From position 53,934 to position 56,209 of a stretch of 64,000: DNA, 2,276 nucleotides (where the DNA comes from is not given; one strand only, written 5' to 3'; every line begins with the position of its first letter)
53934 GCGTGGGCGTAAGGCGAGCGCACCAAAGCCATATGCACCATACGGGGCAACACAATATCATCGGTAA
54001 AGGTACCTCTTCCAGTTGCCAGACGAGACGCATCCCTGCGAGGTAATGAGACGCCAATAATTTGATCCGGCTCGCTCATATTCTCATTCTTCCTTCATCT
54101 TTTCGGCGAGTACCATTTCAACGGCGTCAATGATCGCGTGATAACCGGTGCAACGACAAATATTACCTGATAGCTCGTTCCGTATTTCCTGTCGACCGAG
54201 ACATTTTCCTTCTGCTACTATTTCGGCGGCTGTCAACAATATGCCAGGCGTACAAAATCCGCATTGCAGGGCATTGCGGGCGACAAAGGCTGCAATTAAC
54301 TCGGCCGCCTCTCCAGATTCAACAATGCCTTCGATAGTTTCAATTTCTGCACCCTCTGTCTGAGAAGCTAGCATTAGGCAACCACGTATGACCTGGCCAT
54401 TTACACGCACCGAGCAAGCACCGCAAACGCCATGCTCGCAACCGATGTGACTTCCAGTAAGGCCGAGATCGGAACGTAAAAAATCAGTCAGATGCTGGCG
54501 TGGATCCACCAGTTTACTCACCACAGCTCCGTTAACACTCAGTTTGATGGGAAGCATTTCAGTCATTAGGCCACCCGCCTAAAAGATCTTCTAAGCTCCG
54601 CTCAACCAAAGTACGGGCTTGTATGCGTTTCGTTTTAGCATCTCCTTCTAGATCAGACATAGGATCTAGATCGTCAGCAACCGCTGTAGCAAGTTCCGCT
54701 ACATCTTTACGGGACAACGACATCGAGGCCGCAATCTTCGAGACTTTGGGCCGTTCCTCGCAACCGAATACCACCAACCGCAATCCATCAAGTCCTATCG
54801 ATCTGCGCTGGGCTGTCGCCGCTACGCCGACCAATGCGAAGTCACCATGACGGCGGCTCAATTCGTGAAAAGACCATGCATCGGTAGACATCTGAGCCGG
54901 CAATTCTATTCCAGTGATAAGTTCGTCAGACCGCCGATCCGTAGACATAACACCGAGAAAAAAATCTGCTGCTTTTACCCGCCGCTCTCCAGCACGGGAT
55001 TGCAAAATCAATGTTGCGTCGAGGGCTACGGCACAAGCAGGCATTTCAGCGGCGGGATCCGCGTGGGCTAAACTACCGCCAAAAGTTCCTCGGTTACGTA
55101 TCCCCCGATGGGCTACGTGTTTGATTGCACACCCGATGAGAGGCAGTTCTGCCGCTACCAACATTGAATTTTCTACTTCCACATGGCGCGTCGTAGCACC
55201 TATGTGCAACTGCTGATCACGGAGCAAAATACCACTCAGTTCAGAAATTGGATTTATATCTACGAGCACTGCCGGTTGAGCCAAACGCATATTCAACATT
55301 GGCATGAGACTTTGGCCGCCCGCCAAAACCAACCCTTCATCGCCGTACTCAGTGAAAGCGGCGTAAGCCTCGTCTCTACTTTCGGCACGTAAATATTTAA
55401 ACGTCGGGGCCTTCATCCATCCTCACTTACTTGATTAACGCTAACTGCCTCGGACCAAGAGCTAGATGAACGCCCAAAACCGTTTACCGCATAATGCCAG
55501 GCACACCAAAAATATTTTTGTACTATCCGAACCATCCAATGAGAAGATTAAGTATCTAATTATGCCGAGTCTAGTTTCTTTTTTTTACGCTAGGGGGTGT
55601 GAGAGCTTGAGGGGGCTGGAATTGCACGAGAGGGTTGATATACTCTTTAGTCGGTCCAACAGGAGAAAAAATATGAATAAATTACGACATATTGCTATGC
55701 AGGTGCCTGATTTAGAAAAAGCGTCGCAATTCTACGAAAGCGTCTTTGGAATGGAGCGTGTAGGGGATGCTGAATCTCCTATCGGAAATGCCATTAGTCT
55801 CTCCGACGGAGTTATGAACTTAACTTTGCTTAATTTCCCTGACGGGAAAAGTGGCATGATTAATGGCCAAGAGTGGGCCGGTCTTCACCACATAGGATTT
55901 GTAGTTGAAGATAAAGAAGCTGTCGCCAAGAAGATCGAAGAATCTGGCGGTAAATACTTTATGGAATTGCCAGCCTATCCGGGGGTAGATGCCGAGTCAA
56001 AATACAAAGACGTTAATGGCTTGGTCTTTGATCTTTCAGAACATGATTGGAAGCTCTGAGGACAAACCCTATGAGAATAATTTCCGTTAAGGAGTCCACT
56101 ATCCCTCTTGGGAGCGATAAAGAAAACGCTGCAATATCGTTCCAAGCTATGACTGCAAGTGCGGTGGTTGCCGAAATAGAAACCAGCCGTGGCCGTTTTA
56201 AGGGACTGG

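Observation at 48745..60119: Island cargo forms a compact catabolic gene set that I cannot map onto a described pathway (candidate novel system)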

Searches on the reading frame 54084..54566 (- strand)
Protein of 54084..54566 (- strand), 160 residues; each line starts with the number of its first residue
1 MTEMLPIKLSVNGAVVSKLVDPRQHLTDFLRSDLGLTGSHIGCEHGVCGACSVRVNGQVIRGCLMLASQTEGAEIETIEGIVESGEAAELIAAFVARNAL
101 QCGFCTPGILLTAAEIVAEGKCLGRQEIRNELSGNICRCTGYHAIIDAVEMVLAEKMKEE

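Call 4: search_protein_families(library=pfam, proteins=[window:54084-54566:-])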
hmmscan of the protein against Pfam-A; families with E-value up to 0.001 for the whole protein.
window:54084-54566:- (160 aa): 3 families
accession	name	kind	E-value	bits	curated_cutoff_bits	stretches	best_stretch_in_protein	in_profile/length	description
PF01799.25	Fer2_2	-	3.1e-24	85.3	30.3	1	77-150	1-75/75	[2Fe-2S] binding domain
PF00111.32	Fer2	-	8.4e-07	29.3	21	1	20-74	12-63/77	2Fe-2S iron-sulfur cluster binding domain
PF13085.11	Fer2_3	-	4.5e-06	27.1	27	1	42-76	51-87/107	2Fe-2S iron-sulfur cluster binding domain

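Call 5: search_protein_families(library=ncbifam, proteins=[window:54084-54566:-])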
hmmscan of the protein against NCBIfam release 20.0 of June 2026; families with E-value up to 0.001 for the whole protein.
window:54084-54566:- (160 aa): 13 families
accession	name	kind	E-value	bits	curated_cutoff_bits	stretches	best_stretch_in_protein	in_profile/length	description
NF041020.1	glyceraldDH_gamma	equivalog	1e-49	168.3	290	1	3-158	9-163/164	glyceraldehyde dehydrogenase subunit gamma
NF043084.2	XdhC_XDHase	equivalog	9.7e-49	164.7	217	1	7-152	3-149/151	xanthine dehydrogenase subunit XdhC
TIGR03198.1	pucE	equivalog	5.8e-40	136.2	254.3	1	6-152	3-148/151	xanthine dehydrogenase subunit E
NF045668.1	pterin_aldehy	equivalog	4.6e-39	134.2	1100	1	8-154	4-152/905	molybdopterin-dependent aldehyde oxidoreductase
TIGR03193.1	4hydroxCoAred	equivalog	8.1e-39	132.9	257.8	1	8-151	3-146/148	4-hydroxybenzoyl-CoA reductase subunit gamma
NF007387.0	PRK09908.1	equivalog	5.7e-38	129.8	212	1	3-152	5-155/159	xanthine dehydrogenase iron sulfur-binding subunit XdhC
NF008514.0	PRK11433.1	equivalog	6.4e-37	127.2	322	2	3-119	49-165/218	aldehyde dehydrogenase iron-sulfur subunit PaoA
TIGR03311.1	Se_dep_XDH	equivalog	5e-35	120.8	830.45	1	10-152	4-143/848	selenium-dependent xanthine dehydrogenase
TIGR02963.1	xanthine_xdhA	equivalog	1e-30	106.8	467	1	14-156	9-161/468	xanthine dehydrogenase small subunit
TIGR02969.1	mam_aldehyde_ox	subfamily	5.3e-21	73.9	1912.3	1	11-150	7-158/1330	aldehyde oxidase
TIGR03313.1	Se_sel_red_Mo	hypoth_equivalog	3.1e-10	38.4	1101.9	1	45-156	37-148/951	molybdopterin-dependent oxidoreductase Mo/Fe-S-binding subunit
NF006391.0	PRK08640.1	equivalog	0.00021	20.2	244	1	7-71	28-92/254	succinate dehydrogenase iron-sulfur subunit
NF004616.0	PRK05950.1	subfamily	0.00096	18.4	228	0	42-76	57-91/238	succinate dehydrogenase iron-sulfur subunit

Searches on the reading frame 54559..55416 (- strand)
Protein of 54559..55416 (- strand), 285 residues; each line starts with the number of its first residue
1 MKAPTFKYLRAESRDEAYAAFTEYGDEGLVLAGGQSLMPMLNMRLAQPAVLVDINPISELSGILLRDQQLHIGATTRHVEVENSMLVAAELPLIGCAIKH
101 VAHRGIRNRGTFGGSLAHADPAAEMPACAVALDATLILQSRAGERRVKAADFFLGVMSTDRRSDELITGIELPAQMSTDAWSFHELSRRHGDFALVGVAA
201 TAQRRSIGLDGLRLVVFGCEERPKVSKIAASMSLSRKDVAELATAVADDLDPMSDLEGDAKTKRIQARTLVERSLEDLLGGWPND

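Call 4: search_protein_families(library=pfam, proteins=[window:54559-55416:-])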
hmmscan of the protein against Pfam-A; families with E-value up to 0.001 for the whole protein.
window:54559-55416:- (285 aa): 2 families
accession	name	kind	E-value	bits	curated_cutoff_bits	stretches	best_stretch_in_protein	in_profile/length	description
PF00941.27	FAD_binding_5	-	1.5e-45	155.5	27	1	5-174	2-169/170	FAD binding domain in molybdopterin dehydrogenase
PF03450.22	CO_deh_flav_C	-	7.5e-07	29.7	25.5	1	181-276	1-100/102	CO dehydrogenase flavoprotein C-terminal domain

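Call 5: search_protein_families(library=ncbifam, proteins=[window:54559-55416:-])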
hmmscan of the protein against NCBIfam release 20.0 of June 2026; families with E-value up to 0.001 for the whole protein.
window:54559-55416:- (285 aa): 7 families
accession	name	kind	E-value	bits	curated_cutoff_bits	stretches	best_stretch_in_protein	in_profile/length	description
NF041019.1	glyceraldDH_beta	equivalog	3.2e-66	223.4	350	1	1-277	1-279/280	glyceraldehyde dehydrogenase subunit beta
NF043083.1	XdhB_XDHase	equivalog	5e-27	94.8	310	1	7-276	6-281/289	xanthine dehydrogenase subunit XdhB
NF007427.0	PRK09971.1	equivalog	1.4e-25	90.1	287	1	7-276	6-281/292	xanthine dehydrogenase FAD-binding subunit XdhB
TIGR02963.1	xanthine_xdhA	equivalog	1.2e-23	83.5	467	1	30-273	216-463/468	xanthine dehydrogenase small subunit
TIGR03195.1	4hydrxCoA_B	equivalog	1.8e-22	79.9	404.55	2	5-117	4-115/321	4-hydroxybenzoyl-CoA reductase subunit beta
TIGR03199.1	pucC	equivalog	1.4e-16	60.6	306.05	1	15-223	5-210/264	xanthine dehydrogenase subunit C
TIGR03312.1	Se_sel_red_FAD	hypoth_equivalog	2.4e-11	43.3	241.5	1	7-271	3-243/257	molybdopterin-dependent oxidoreductase FAD-binding subunit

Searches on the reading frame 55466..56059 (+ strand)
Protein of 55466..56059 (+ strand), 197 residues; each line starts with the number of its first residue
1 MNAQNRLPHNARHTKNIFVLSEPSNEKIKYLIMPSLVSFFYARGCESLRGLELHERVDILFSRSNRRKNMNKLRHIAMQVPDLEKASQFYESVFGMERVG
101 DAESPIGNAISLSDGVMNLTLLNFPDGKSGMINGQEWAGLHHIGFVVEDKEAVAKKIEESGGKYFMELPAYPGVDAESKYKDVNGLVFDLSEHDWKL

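Call 4: search_protein_families(library=pfam, proteins=[window:55466-56059:+])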
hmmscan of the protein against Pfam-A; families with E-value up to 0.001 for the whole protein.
window:55466-56059:+ (197 aa): 2 families
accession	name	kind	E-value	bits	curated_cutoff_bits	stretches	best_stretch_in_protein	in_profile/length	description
PF00903.31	Glyoxalase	-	2.1e-14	54.4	20.6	1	73-188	2-119/121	Glyoxalase/Bleomycin resistance protein/Dioxygenase superfamily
PF13669.12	Glyoxalase_4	-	1.5e-07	32.1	27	1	74-167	1-96/109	Glyoxalase/Bleomycin resistance protein/Dioxygenase superfamily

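Call 5: search_protein_families(library=ncbifam, proteins=[window:55466-56059:+])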
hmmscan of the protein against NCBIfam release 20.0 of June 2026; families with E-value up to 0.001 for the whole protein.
window:55466-56059:+ (197 aa): 7 families
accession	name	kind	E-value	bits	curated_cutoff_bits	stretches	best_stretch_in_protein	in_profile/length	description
TIGR03081.1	metmalonyl_epim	equivalog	1.3e-08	35.5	114.95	1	72-169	1-103/129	methylmalonyl-CoA epimerase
TIGR00068.2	glyox_I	equivalog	1.5e-06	28.2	120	0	115-167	61-115/143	lactoylglutathione lyase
NF050075.1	SMU1112c_YaeR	equivalog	5.3e-06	26.7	140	1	71-160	2-93/125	SMU1112c/YaeR family gloxylase I-like metalloprotein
TIGR03211.1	catechol_2_3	equivalog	7.5e-06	25.4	320.2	1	71-102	3-34/303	catechol 2,3-dioxygenase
TIGR03645.1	glyox_marine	hypoth_equivalog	2.2e-05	24.5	262.05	0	73-97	5-29/162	lactoylglutathione lyase family protein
NF041414.1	ArsI_CadI_VOC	equivalog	5.4e-05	22.8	116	1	75-158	3-75/147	ArsI/CadI family heavy metal resistance metalloenzyme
TIGR02295.1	HpaD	equivalog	0.00011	21.5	321.4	1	65-156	132-217/298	3,4-dihydroxyphenylacetate 2,3-dioxygenase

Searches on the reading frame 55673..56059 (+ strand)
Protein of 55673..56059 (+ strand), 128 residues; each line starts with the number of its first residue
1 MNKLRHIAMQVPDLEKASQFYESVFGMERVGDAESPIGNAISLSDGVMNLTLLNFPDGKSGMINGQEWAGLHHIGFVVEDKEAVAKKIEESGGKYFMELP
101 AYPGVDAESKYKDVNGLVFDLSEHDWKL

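Call 36: search_solved_structures(query=window:55673-56059:+, max_evalue=0.01)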
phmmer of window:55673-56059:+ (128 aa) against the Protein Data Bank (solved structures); distinct sequences matched with E-value up to 0.01: 10.
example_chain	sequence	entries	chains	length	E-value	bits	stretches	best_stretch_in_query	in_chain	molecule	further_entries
3rmu_A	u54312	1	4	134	8.4e-06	29.3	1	2-87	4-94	Methylmalonyl-CoA epimerase, mitochondrial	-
6bnn_A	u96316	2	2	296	1.4e-05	28.6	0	6-119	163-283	Lactoylglutathione lyase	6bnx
6qh4_C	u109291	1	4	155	1.5e-05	28.5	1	2-85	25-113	Methylmalonyl-CoA epimerase, mitochondrial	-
5d7z_A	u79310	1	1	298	2.4e-05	27.9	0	6-108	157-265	Lactoylglutathione lyase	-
6bnz_A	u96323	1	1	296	3.9e-05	27.2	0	6-108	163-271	Lactoylglutathione lyase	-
1jc4_A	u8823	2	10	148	4.7e-05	26.9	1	5-100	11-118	Methylmalonyl-CoA epimerase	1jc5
3oxh_A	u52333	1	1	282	0.00068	23.2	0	72-121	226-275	RV0577 PROTEIN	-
5zsz_A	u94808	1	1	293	0.0079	19.7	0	4-96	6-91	Catechol 2,3-dioxygenase, Extradiol ring cleavage protein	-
3l7t_A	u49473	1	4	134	0.0089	19.6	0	4-90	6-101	Putative uncharacterized protein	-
5znh_A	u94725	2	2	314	0.0099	19.4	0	4-96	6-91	Catechol 2,3-dioxygenase, extradiol protein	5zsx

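Call 77: find_homologous_proteins(query=window:55673-56059:+, max_evalue=0.00001)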
Query window:55673-56059:+ (128 aa): 593 proteins with E <= 0.00001 among 633 candidates; the best 120 are listed.
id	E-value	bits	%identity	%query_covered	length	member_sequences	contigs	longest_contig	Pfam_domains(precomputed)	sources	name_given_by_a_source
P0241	4.1e-78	278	98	100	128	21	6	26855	PF13669.13,PF00903.32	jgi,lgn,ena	-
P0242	1.3e-76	273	95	100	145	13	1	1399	PF13669.13,PF00903.32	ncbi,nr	ncbi:MAG TPA: VOC family protein [Dehalococcoidia bacterium]|nr:VOC family protein [Dehalococcoidia 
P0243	5.6e-70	251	86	100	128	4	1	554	PF13669.13,PF00903.32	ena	-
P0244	9.7e-69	247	85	100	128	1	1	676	PF13669.13,PF00903.32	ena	-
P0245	1.5e-68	247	84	100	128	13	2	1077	PF13669.13,PF00903.32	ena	-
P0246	2.8e-68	246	83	100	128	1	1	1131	PF13669.13,PF00903.32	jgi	jgi:predicted enzyme related to lactoylglutathione lyase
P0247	5.8e-68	245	84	100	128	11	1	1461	PF00903.32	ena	-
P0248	1.0e-67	244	84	100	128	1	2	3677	PF13669.13,PF00903.32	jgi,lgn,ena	-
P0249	1.2e-67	244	83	100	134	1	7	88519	PF13669.13,PF00903.32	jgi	jgi:predicted enzyme related to lactoylglutathione lyase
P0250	1.6e-67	244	84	100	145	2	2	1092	PF13669.13,PF00903.32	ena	-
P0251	1.9e-67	243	84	100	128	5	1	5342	PF13669.13,PF00903.32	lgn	-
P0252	2.2e-67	243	82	100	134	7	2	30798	PF13669.13,PF00903.32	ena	-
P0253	5.1e-67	242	81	100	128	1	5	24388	PF13669.13,PF00903.32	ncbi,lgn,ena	-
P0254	1.1e-66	241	80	100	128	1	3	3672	PF13669.13,PF00903.32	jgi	-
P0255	1.9e-66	240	80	100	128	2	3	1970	PF13669.13,PF00903.32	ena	-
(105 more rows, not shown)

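Call 82: predict_structure(alignment_id=A5)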
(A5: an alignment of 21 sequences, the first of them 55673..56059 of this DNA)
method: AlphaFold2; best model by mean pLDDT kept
length: 128 residues; sequences in the alignment: 21
mean_pLDDT: 86.5   pTM: 0.78
mean pLDDT of the five models: 86.5, 83.3, 81.8, 81.7, 80.4
residues with pLDDT >= 90: 75; 70-90: 38; 50-70: 15; < 50: 0
segments of 3 or more residues with pLDDT < 50: none
pLDDT, mean of each block of 10 residues (from residue 1): 89 95 97 83 93 80 61 89 96 89 81 91 80
secondary structure, 60 per line:
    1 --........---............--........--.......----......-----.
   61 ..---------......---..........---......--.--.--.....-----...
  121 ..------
elements in order: E3-10 H14-25 E28-35 E38-44 E49-54 E72-77 H81-90 E94-99 E108-112 E118-122

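Call 95: search_dna_similar(query=window:55673-56059:+, collection=plasmids, mode=protein, max_evalue=1e-20, max_rows=25)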
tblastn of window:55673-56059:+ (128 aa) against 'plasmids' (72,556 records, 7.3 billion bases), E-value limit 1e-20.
Records with a match: 3; places in all: 3; records where one place covers at least 80% of the query: 3.
Best place of each record, by identity: <60% 3.
By first word of the organism name: Cupriavidus 2; Terrarubrum 1.
By predicted mobility (MOB-suite, as given by PLSDB): mobilizable 2; non-mobilizable 1.
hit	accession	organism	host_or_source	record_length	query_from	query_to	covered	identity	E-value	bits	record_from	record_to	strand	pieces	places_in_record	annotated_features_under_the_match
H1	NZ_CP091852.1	Terrarubrum flagellatum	cell culture,forest soil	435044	1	126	98%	44.9%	2e-27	112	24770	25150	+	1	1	VOC family protein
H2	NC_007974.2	Cupriavidus metallidurans CH34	-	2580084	2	126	98%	40.9%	3e-27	112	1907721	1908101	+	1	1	none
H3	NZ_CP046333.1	Cupriavidus metallidurans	sedimentation pond in a zinc factory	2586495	2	126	98%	40.9%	3e-27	112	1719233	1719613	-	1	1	none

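Call 96: get_annotated_region(hit=H2, flank=10000)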
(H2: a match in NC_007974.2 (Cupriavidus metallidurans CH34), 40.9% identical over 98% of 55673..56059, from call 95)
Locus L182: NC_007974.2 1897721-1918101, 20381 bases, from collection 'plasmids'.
description: Cupriavidus metallidurans CH34 megaplasmid, complete sequence
organism: Cupriavidus metallidurans CH34 (NCBI taxid 266264)
taxonomy: Bacteria; Pseudomonadota; Betaproteobacteria; Burkholderiales; Burkholderiaceae; Cupriavidus; Cupriavidus metallidurans; Cupriavidus metallidurans CH34
host: -; source: -; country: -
typing (MOB-suite, as given by PLSDB): mobilizable; replicon rep_cluster_104,rep_cluster_1581,rep_cluster_80; relaxase MOBP,MOBP
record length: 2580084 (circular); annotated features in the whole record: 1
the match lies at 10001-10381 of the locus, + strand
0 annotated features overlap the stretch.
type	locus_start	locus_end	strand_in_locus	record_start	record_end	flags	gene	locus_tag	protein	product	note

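Call 97: get_annotated_region(hit=H1, flank=10000)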
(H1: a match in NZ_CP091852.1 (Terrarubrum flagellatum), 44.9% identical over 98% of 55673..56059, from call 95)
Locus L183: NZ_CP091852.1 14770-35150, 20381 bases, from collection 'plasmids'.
description: Terrarubrum flagellatum strain 7MK25 plasmid unnamed1, complete sequence
organism: Terrarubrum flagellatum (NCBI taxid 2895980)
taxonomy: Bacteria; Pseudomonadota; Alphaproteobacteria; Hyphomicrobiales; Terrirubraceae; Terrirubrum; Terrarubrum flagellatum
host: -; source: cell culture,forest soil; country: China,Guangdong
typing (MOB-suite, as given by PLSDB): non-mobilizable
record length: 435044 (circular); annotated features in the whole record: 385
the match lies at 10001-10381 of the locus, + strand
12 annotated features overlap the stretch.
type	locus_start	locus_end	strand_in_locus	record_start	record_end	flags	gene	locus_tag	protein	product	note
CDS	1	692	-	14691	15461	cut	-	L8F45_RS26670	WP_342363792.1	ABC transporter ATP-binding protein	-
CDS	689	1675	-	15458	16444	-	-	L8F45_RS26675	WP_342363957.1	branched-chain amino acid ABC transporter permease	GO:0015803 - branched-chain amino acid transport [Evidence IEA]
CDS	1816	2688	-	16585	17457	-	-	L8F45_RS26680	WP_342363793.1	branched-chain amino acid ABC transporter permease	GO:0015803 - branched-chain amino acid transport [Evidence IEA]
CDS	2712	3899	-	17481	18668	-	-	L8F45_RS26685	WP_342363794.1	ABC transporter substrate-binding protein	-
CDS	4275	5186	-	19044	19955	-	-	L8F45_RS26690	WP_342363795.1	LysR family transcriptional regulator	GO:0006355 - regulation of DNA-templated transcription [Evidence IEA]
CDS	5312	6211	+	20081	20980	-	-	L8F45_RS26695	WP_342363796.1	alpha/beta hydrolase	-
CDS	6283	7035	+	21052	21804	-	-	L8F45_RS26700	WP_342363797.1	ABC transporter ATP-binding protein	GO:0006810 - transport [Evidence IEA]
CDS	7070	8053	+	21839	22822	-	-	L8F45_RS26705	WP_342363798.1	ABC transporter substrate-binding protein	-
CDS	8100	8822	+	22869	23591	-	-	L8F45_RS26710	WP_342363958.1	ABC transporter permease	-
CDS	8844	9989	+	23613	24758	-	-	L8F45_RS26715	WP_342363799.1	NAD(P)/FAD-dependent oxidoreductase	-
CDS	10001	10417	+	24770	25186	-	-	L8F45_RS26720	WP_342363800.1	VOC family protein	-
CDS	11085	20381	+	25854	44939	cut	-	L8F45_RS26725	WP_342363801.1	leukotoxin LktA family filamentous adhesin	-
